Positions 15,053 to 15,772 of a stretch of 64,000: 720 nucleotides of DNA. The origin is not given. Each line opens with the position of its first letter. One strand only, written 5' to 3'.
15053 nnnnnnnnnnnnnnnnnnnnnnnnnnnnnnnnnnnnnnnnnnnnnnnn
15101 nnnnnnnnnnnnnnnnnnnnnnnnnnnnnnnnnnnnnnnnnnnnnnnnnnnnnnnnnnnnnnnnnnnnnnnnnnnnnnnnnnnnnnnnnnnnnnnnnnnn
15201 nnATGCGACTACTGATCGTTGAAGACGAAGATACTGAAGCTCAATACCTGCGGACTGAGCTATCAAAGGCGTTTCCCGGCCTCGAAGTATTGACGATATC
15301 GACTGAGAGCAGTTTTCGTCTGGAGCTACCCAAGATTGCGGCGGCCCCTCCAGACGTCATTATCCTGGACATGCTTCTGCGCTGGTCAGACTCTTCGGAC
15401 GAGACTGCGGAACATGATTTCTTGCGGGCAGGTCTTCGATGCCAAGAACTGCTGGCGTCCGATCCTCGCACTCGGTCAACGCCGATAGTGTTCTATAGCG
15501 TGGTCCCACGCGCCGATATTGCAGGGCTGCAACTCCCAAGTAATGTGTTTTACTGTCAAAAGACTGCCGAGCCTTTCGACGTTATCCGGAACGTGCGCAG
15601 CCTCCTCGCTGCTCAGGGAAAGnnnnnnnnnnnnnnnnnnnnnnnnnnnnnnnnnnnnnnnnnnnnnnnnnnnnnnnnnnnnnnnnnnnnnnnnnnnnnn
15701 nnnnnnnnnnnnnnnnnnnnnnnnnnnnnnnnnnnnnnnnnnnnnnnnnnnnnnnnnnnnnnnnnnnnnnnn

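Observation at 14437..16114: Sensor-less histidine kinase plus receiver-TIR fusion: a two-gene phosphorelay-gated TIR module sitting antisense inside the prophage tail region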

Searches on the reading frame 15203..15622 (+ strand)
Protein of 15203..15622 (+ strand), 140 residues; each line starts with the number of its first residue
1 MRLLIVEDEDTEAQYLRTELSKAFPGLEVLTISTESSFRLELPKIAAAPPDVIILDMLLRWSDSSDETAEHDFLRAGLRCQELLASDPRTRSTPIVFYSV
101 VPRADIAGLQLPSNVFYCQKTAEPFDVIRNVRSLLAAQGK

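Call 85: search_protein_representatives(protein=window:15203-15622:+)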
Query: 140 residues. Proteins with E-value up to 0.001 (for the whole library): 640; up to 1e-10: 300; up to 1e-30: 1. The best 150 are listed.
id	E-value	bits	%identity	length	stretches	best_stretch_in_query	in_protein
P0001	6.0e-84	294.5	100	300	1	1-140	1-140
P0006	4.9e-29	116.9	47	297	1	1-139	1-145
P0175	4.9e-26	107.2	49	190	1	1-129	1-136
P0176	1.7e-23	99.0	42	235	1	1-139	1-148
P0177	1.8e-23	98.9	44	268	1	1-139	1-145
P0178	1.4e-22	96.0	46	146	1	1-134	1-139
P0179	2.5e-22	95.2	43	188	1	2-134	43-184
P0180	3.7e-22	94.7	40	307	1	1-137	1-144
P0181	3.9e-22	94.6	43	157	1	2-135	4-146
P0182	4.7e-22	94.3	45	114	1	1-105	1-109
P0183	5.6e-22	94.1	45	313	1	1-137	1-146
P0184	8.5e-22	93.5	43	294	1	1-138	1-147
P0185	1.2e-21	93.1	41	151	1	2-124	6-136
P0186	4.0e-21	91.3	42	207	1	1-138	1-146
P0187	5.0e-21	91.0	39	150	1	2-135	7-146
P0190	1.5e-20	89.5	42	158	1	1-135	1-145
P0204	2.7e-19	85.4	39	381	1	1-134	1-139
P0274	1.8e-15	73.1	37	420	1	1-138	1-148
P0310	2.1e-14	69.6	34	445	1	1-138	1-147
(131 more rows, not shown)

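Call 87: search_protein_families(library=pfam, alignment_id=A5, max_evalue=0.001)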
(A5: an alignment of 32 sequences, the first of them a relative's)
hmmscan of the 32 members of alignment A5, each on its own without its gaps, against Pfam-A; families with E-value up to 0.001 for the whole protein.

A. member 1, P0180 (307 aa): 2 families
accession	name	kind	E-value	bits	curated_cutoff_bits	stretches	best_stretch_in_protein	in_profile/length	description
PF13676.11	TIR_2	-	8e-15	55.9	28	1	162-246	1-80/122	TIR domain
PF01582.25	TIR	-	6.2e-07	29.8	21.3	1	164-256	3-96/179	TIR domain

B. families by the number of members that match (of 32 scanned): 11 families
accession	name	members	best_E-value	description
PF13676.11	TIR_2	11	7.2e-23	TIR domain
PF00072.30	Response_reg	11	3.2e-06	Response regulator receiver domain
PF10137.14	CAP12-PCTIR_TIR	8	5.5e-39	CAP12/Pycsar effector protein, TIR domain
PF01582.25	TIR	7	1.7e-12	TIR domain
PF10083.14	DUF2321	4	1.4e-12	Uncharacterized protein conserved in bacteria (DUF2321)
PF01048.26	PNP_UDP_1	2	4e-13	Phosphorylase superfamily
PF12773.13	DZR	2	8.2e-06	Double zinc ribbon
PF14082.12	SduA_C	1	5.5e-11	Shedu protein SduA, C-terminal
PF13240.11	Zn_Ribbon_1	1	6.3e-06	zinc-ribbon domain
PF16919.11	PknG_rubred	1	0.0002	Protein kinase G rubredoxin domain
PF13248.11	Zn_ribbon_3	1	0.00064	zinc-ribbon domain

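Call 89: find_encoding_contigs(protein=P0190, flank=6000, max_places=4)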
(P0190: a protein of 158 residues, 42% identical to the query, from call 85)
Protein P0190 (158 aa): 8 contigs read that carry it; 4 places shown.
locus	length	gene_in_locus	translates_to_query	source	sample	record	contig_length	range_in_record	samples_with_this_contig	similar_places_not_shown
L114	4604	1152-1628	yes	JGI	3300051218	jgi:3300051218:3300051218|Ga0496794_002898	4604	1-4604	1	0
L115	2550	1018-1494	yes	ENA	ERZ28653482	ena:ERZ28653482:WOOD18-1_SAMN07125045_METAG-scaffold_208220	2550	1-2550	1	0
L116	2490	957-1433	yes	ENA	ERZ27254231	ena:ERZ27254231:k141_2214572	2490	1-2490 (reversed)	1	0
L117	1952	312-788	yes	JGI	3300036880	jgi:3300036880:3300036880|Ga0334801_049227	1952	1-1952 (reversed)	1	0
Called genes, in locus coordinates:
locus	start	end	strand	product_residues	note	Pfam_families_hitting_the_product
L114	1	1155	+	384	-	?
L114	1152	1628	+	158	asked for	PF00072:Response_reg (faint)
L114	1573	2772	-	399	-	-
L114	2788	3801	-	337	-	-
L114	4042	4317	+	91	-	PF04014:MazE_antitoxin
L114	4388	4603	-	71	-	?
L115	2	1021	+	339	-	?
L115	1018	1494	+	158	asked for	PF00072:Response_reg (faint)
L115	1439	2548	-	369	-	?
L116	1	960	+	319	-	?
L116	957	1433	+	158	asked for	PF00072:Response_reg (faint)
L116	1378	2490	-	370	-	?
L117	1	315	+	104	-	?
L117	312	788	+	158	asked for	PF00072:Response_reg (faint)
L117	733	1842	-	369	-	-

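Call 94: search_protein_families(library=padloc, proteins=[P0190, L114:1-1155:+, P0310, P0204, P0274, L114:1573-2772:-, L114:2788-3801:-, P0178], max_evalue=0.001)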
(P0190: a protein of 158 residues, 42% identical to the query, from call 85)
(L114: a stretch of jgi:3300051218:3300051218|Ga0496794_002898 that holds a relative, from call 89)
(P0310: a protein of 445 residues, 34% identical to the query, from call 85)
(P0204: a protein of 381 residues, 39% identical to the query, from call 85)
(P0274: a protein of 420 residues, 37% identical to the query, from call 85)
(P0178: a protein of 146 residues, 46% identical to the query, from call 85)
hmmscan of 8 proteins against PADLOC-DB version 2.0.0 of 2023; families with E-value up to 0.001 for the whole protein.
P0190 (158 aa): 1 family
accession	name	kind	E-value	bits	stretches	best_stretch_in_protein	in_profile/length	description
PDLC04725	PDC-M60B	-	3.7e-05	21.6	1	2-76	5-75/158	-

L114:1-1155:+ (384 aa): 3 families
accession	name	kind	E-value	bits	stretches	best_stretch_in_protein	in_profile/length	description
PDLC04647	PDC-M43B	-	1e-15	55.6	1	261-367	219-324/347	-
PDLC04650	PDC-M43B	-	5.3e-09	33.8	1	266-366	223-324/344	-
PDLC04649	PDC-M43B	-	1.3e-05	22.3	1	268-355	227-313/345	-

P0310 (445 aa): 2 families
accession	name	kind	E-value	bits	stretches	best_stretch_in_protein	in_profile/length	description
PDLC04726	PDC-M60C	-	5.5e-29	99.2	1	169-429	145-401/407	-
PDLC00759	Effector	-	3.4e-06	23.9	1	210-414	272-486/506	PN-superfamily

P0204 (381 aa): 11 families
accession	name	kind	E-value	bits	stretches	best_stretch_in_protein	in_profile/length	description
PDLC00383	SduA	-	8.5e-23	79.1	1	203-366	233-401/408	DUF4263 domain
PDLC00377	SduA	-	1.1e-13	48.9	1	180-371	201-399/402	DUF4263 domain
PDLC00378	SduA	-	4.2e-13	47.4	1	198-370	7-193/287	DUF4263 domain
PDLC00405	SduA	-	1.1e-09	36.2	1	190-367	131-305/323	DUF4263 domain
PDLC00389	SduA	-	1.9e-08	32.3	1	198-375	209-377/383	DUF4263 domain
PDLC00397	SduA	-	3.1e-08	31.6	1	200-372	34-223/227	DUF4263 domain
PDLC00402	SduA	-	5.8e-08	30.2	1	198-376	160-336/354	DUF4263 domain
PDLC00385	SduA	-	3e-07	28.1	1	154-369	97-312/319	DUF4263 domain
PDLC00398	SduA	-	5.8e-05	20.5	1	202-367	25-206/289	DUF4263 domain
PDLC00387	SduA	-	0.0001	18.9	1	197-374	376-543/546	DUF4263 domain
PDLC00392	SduA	-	0.0006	17.1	0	196-346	191-356/396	DUF4263 domain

P0274 (420 aa): 2 families
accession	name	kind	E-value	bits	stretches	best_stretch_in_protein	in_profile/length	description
PDLC04726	PDC-M60C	-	5.3e-15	53.2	2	315-410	301-396/407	-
PDLC00759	Effector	-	6.2e-08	29.6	1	325-402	414-491/506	PN-superfamily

L114:1573-2772:- (399 aa): 0 families

L114:2788-3801:- (337 aa): 0 families

P0178 (146 aa): 0 families

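Call 100: find_encoding_contigs(protein=P0310, flank=7000, max_places=4)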
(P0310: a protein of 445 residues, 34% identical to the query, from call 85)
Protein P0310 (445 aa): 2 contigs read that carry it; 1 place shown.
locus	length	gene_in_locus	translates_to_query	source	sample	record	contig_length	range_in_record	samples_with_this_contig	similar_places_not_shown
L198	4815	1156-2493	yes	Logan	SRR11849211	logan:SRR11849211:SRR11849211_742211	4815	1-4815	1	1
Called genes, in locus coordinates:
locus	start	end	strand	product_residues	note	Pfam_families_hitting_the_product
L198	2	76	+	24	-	?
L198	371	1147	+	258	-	PF02518:HATPase_c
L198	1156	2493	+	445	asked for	PF01048:PNP_UDP_1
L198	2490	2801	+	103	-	-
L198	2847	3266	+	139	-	-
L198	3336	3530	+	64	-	-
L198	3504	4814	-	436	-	?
